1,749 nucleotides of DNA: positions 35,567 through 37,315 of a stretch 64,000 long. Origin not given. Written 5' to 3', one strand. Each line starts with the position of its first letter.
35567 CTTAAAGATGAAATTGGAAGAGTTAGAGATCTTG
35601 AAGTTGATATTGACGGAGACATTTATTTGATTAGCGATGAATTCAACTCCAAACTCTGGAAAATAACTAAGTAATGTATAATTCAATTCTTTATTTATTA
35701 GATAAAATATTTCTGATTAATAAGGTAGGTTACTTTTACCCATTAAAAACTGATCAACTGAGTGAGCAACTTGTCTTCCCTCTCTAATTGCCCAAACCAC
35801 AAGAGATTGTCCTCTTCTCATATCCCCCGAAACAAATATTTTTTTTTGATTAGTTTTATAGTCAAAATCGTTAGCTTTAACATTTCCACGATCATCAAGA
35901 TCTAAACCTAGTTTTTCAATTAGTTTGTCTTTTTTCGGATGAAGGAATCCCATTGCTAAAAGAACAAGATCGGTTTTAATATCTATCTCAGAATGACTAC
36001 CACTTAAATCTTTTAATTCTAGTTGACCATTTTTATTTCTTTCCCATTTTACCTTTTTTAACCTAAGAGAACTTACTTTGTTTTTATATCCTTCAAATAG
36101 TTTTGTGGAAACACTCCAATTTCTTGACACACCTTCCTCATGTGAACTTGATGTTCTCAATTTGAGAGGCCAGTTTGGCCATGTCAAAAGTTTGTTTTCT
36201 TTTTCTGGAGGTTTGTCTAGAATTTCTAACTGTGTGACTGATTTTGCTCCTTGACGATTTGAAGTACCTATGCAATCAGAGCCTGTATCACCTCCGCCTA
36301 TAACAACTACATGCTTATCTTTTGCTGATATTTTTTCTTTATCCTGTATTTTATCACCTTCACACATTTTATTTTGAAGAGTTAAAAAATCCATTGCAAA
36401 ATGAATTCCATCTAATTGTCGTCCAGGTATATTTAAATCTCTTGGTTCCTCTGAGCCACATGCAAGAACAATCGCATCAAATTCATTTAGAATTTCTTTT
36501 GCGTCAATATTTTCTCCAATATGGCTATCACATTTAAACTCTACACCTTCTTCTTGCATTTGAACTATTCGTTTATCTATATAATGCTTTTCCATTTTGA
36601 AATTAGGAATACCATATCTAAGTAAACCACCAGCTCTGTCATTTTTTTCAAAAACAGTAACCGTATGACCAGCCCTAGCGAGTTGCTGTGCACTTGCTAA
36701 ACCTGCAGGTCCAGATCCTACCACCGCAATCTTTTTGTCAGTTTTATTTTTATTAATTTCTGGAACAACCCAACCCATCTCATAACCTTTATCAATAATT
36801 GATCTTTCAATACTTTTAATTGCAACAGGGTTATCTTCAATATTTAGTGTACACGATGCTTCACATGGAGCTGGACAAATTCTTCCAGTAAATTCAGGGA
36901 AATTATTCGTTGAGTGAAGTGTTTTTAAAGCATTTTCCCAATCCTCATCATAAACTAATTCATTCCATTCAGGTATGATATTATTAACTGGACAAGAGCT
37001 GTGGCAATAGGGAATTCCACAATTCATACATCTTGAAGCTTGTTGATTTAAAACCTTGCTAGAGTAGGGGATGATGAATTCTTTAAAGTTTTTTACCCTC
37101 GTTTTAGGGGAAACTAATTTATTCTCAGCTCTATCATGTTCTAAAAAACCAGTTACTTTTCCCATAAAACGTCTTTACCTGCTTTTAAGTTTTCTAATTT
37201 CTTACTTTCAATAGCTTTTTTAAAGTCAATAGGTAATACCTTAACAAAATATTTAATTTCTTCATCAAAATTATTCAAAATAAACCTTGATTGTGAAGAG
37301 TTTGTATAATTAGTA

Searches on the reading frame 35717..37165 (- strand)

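Call 37: search_protein_families(library=pfam, proteins=[window:35717-37165:-], max_evalue=0.00001)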
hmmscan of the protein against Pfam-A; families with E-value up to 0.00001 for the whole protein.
window:35717-37165:- (482 aa): 10 families
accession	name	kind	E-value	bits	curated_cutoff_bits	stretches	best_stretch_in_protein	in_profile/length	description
PF07992.20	Pyr_redox_2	-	9.5e-31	107.7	26.1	1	145-463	2-291/291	Pyridine nucleotide-disulphide oxidoreductase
PF14691.11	Fer4_20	-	7.3e-29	100.3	25.8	1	23-131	1-112/113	Dihydroprymidine dehydrogenase domain II, 4Fe-4S cluster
PF13450.12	NAD_binding_8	-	1.3e-10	41.9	21.9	1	148-182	1-35/68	NAD(P)-binding Rossmann-like domain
PF13738.12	Pyr_redox_3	-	9.4e-10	38.6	30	0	275-447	156-305/305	Pyridine nucleotide-disulphide oxidoreductase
PF00070.33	Pyr_redox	-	2.1e-09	38.2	22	0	145-178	1-34/82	Pyridine nucleotide-disulphide oxidoreductase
PF01593.30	Amino_oxidase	-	2.7e-08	34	19.8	1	154-183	2-31/443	Flavin containing amine oxidoreductase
PF01266.30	DAO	-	7.2e-08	32.8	27.9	1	145-179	1-35/353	FAD dependent oxidoreductase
PF12831.13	FAD_oxidored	-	1.9e-07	31.2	27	1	146-195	2-51/416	FAD dependent oxidoreductase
PF03486.20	HI0933_like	-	4.1e-07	30.1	50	0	145-179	2-36/244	HI0933-like protein Rossmann domain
PF13241.12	NAD_binding_7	-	1.1e-06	29.6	22.1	0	142-236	6-69/104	Putative NAD(P)-binding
